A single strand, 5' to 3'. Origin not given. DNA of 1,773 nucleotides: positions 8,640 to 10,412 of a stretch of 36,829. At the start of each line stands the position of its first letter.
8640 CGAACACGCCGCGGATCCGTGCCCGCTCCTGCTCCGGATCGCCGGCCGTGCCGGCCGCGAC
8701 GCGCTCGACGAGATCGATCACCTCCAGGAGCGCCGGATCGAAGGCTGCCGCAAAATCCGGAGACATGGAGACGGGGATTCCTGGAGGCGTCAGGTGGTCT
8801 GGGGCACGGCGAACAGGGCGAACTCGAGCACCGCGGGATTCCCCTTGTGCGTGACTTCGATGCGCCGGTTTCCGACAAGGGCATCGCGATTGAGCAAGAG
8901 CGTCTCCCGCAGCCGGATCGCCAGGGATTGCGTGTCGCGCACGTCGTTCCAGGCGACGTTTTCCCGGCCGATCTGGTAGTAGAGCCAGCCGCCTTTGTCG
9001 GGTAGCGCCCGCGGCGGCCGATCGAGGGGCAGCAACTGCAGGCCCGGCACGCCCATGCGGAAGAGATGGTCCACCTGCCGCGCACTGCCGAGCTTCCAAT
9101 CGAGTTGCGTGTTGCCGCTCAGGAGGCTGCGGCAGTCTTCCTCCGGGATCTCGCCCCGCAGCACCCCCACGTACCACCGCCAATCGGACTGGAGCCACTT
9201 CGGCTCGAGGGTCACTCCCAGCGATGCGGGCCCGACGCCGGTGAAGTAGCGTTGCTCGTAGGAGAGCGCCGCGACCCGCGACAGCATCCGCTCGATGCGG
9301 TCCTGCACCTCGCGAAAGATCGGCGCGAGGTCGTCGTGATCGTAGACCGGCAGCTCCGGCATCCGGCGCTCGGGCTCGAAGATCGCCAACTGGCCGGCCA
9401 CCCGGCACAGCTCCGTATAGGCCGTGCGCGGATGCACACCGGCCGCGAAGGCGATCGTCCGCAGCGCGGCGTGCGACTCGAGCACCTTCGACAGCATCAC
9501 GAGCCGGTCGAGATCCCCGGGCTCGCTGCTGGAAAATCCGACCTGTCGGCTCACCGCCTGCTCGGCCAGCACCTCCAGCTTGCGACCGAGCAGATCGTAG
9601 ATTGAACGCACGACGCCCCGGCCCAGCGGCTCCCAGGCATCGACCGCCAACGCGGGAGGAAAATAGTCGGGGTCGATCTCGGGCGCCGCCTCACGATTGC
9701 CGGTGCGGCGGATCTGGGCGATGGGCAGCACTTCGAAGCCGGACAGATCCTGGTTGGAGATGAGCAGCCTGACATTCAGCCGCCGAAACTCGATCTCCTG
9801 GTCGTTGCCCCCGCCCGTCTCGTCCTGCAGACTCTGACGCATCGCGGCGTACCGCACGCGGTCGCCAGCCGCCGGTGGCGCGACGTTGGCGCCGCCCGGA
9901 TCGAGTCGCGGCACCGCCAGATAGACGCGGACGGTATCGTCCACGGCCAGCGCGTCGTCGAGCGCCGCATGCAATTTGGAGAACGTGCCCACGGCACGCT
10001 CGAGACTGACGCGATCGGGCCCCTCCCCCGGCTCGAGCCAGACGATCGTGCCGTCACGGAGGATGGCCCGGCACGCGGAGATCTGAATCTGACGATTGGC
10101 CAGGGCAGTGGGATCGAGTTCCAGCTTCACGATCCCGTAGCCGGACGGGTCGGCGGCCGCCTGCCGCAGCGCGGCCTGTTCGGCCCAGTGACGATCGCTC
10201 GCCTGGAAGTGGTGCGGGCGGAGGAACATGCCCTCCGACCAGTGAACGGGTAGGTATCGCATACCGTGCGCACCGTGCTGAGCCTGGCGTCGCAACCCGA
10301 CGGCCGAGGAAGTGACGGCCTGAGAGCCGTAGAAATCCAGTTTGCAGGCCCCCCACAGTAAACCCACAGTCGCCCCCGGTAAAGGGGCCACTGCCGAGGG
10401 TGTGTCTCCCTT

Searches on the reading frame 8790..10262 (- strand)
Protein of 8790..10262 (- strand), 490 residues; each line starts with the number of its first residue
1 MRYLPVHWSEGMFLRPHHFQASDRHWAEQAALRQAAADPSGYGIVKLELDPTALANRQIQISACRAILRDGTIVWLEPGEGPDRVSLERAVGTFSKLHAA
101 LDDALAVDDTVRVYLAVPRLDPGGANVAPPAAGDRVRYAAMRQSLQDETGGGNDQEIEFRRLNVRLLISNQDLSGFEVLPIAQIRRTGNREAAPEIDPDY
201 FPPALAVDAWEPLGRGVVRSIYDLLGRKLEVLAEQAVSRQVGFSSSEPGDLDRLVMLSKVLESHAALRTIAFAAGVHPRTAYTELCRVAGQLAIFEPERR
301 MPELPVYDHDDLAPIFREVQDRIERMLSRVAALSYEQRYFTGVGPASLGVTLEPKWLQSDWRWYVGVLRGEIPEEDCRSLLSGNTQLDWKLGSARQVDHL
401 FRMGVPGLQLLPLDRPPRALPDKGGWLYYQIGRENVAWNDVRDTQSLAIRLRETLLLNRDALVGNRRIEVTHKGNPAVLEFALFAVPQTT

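Call 5: search_protein_families(library=pfam, proteins=[window:8790-10262:-], max_evalue=0.01)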
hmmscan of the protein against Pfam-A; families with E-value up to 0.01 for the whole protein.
window:8790-10262:- (490 aa): 1 family
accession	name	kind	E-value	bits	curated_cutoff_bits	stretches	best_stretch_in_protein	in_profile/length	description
PF05936.17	T6SS_VasE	-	5.6e-80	269.7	23.4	1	18-453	1-417/429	Bacterial Type VI secretion, VC_A0110, EvfL, ImpJ, VasE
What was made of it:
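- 8790..10262 (-): tssK (490 aa), first gene of the divergent tssK-tssL-tssM operon. Pfam T6SS_VasE, E 5.6e-80 (call 5).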
